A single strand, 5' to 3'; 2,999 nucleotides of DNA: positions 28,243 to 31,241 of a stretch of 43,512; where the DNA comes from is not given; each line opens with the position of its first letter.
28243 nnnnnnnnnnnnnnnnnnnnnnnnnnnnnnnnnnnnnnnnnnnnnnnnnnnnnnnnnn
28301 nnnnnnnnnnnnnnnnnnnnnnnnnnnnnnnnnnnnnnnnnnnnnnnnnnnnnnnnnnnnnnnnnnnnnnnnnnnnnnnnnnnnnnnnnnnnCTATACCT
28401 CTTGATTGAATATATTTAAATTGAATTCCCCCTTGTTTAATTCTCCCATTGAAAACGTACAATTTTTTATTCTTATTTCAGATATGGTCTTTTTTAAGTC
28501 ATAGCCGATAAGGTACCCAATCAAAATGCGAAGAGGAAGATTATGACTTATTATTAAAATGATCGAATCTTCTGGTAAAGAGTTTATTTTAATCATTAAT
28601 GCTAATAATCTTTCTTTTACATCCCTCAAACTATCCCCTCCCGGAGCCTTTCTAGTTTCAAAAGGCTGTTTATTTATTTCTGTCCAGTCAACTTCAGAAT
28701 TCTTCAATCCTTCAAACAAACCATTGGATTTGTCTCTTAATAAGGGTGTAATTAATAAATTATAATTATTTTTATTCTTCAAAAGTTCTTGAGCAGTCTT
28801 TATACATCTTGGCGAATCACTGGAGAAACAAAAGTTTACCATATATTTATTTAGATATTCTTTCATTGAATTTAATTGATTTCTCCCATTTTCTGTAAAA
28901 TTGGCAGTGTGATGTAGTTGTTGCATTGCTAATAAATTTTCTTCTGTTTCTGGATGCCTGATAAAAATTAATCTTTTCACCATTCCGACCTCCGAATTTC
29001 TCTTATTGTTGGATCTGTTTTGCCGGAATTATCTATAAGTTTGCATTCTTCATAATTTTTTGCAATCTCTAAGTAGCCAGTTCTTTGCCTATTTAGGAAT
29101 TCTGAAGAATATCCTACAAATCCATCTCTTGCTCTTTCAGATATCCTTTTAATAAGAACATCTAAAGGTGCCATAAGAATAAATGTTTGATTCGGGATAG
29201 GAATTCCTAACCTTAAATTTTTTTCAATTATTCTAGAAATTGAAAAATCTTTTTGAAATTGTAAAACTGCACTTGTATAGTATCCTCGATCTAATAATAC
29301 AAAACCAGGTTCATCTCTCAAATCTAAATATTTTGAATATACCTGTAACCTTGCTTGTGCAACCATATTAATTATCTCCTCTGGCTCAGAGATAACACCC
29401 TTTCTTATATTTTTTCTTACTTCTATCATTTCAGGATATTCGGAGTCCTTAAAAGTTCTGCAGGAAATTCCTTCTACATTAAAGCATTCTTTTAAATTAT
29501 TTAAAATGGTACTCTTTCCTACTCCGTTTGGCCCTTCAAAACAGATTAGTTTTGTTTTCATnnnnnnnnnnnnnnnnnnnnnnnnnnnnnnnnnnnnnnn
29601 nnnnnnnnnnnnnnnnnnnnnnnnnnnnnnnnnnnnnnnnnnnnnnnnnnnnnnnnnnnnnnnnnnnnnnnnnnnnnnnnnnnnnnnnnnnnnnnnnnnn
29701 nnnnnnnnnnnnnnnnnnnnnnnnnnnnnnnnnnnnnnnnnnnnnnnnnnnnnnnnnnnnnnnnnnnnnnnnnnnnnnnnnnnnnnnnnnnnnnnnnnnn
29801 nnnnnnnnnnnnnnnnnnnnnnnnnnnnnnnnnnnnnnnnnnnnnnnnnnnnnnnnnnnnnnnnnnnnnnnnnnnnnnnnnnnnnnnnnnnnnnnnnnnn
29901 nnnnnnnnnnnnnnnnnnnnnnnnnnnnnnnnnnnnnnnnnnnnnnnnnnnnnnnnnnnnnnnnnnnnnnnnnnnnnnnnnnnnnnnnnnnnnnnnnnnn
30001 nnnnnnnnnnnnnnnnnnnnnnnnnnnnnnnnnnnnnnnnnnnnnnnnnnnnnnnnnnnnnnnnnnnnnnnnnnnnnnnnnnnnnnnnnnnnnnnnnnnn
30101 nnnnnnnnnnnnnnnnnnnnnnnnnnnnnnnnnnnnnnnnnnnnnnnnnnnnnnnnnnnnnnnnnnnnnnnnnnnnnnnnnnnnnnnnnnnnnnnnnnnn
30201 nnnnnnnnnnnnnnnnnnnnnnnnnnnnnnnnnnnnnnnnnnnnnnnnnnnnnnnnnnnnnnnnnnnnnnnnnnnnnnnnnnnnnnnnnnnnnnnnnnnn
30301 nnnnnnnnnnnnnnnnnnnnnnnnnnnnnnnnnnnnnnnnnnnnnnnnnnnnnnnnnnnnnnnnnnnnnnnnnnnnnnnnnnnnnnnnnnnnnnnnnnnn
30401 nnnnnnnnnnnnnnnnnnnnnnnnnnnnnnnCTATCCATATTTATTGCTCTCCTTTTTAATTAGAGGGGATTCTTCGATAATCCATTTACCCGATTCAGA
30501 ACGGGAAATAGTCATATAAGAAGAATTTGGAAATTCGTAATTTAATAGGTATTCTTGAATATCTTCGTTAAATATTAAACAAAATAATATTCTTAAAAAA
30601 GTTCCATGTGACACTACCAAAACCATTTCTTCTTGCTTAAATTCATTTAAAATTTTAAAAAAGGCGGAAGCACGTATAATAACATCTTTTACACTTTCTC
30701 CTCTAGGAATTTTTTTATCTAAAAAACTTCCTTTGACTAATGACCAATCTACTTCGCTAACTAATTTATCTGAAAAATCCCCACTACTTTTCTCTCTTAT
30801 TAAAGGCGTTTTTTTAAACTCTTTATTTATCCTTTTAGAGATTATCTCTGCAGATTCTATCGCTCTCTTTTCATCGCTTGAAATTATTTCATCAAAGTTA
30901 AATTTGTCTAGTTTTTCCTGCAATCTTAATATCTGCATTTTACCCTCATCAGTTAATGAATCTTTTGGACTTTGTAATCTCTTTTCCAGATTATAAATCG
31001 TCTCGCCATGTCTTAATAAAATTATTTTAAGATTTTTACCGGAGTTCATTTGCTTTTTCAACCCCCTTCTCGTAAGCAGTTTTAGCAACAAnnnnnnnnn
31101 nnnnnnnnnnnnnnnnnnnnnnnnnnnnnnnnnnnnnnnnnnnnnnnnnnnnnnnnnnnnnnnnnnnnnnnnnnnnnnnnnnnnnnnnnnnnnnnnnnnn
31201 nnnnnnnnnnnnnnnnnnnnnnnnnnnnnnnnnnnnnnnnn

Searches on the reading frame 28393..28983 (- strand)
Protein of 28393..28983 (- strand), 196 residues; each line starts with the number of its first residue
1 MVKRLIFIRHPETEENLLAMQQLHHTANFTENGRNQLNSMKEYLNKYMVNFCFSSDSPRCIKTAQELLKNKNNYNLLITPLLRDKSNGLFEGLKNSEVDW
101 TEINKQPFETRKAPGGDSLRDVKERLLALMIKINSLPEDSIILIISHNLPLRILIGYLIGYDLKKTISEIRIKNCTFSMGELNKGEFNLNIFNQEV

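Call 11: search_protein_families(library=pfam, proteins=[window:28393-28983:-], max_evalue=0.01)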
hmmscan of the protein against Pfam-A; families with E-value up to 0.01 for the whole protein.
window:28393-28983:- (196 aa): 1 family
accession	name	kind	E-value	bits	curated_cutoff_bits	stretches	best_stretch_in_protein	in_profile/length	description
PF00300.27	His_Phos_1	-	1e-29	104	21.7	1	5-193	1-192/194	Histidine phosphatase superfamily (branch 1)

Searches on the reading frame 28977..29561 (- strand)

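Call 11: search_protein_families(library=pfam, proteins=[window:28977-29561:-], max_evalue=0.01)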
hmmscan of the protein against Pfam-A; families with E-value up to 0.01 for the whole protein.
window:28977-29561:- (194 aa): 7 families
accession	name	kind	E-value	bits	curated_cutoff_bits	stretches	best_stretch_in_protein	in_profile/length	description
PF02223.23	Thymidylate_kin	-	4e-16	59.7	27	1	8-183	1-179/185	Thymidylate kinase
PF13521.12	AAA_28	-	9e-06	26.4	27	1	6-99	2-88/164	AAA domain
PF01712.25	dNK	-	0.00024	21.3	27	0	6-33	1-28/203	Deoxynucleoside kinase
PF13238.12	AAA_18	-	0.0003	21.7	29.4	1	6-144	1-112/128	AAA domain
PF13207.12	AAA_17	-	0.00075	20.2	27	1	10-70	2-64/136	AAA domain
PF03193.22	RsgA_GTPase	-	0.00088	19.6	30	1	2-26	105-129/174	RsgA GTPase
PF13476.12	AAA_23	-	0.0033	18.5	27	1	4-24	20-40/201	AAA domain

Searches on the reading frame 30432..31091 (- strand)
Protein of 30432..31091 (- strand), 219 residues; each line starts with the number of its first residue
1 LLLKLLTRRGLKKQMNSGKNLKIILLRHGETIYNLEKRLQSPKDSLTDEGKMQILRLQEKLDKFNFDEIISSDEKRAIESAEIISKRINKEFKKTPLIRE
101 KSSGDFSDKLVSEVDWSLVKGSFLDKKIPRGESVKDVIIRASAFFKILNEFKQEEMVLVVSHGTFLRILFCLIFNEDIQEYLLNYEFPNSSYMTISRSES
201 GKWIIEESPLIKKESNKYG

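Call 12: search_protein_families(library=pfam, proteins=[window:30432-31091:-], max_evalue=0.01)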
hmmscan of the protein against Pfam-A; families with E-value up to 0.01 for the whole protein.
window:30432-31091:- (219 aa): 1 family
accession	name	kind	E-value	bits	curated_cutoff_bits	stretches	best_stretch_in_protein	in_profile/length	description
PF00300.27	His_Phos_1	-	2e-34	119.4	21.7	1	23-203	1-187/194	Histidine phosphatase superfamily (branch 1)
